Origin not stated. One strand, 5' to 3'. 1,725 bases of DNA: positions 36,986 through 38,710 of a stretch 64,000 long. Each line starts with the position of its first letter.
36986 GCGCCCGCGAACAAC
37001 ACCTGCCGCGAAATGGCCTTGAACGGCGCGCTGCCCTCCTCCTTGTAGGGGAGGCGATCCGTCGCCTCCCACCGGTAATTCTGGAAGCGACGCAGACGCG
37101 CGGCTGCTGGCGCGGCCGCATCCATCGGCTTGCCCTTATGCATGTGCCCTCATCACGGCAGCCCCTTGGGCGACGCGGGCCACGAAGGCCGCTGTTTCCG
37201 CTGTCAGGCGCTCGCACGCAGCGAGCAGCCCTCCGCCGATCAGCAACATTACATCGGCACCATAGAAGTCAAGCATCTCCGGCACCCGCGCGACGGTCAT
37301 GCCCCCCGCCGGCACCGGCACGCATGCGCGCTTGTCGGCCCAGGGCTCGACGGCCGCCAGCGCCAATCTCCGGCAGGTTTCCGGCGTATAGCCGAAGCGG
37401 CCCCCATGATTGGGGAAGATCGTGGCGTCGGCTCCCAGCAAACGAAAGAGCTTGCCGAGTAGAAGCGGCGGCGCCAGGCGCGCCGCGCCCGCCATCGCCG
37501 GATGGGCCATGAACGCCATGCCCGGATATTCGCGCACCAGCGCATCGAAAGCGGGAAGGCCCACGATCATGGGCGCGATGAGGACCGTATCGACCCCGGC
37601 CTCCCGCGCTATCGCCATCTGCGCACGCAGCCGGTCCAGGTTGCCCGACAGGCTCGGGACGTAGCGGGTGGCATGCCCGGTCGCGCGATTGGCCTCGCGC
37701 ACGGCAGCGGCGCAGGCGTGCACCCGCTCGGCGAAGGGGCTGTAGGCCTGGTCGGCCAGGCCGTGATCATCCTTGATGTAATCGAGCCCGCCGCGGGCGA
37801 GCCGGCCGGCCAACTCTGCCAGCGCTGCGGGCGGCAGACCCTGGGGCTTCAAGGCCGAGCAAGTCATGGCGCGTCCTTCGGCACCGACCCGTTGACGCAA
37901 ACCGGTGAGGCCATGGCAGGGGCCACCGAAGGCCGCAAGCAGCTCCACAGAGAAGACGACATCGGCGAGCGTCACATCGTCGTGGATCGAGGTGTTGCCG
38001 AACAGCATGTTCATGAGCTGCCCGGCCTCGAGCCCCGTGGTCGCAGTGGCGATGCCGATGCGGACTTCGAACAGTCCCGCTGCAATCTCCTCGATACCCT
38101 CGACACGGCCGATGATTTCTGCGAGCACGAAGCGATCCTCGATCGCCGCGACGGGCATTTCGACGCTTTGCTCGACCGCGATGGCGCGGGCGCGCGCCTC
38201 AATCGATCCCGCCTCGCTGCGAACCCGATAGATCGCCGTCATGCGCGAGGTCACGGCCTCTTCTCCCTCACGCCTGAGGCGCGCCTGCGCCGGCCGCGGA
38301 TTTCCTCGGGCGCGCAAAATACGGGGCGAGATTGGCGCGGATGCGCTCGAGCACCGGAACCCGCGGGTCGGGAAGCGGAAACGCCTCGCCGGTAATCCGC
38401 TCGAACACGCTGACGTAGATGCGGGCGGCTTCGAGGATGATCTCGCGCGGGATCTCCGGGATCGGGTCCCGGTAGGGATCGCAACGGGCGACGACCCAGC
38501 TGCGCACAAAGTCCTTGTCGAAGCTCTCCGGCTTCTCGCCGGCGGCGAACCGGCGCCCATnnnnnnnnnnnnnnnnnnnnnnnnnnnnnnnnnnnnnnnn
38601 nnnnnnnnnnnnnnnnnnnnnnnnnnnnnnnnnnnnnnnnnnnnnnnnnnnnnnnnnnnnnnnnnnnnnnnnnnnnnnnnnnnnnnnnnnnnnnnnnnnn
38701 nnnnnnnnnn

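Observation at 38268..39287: Long-form SAICAR-synthetase paralog embedded in a non-purine operon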

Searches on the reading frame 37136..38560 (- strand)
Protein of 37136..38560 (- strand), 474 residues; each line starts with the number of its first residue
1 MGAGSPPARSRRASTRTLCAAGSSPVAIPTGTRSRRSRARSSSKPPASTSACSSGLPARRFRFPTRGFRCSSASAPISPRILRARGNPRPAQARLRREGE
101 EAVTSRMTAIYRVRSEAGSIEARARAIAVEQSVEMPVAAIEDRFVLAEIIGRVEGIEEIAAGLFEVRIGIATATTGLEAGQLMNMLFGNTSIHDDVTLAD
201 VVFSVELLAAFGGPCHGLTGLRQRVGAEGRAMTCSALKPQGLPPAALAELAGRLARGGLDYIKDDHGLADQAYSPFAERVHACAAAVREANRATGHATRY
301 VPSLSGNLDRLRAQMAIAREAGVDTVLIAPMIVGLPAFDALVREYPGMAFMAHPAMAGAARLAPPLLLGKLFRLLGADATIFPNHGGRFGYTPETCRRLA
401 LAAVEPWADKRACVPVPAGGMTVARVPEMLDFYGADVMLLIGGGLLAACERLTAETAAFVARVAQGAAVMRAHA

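Call 9: search_protein_families(library=pfam, proteins=[window:37136-38560:-], max_evalue=0.001)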
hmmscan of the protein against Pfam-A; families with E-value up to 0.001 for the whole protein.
window:37136-38560:- (474 aa): 1 family
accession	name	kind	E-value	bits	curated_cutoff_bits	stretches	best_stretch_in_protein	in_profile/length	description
PF00016.26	RuBisCO_large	-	3.8e-23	82.6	30.1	1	219-467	3-275/299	Ribulose bisphosphate carboxylase large chain, catalytic domain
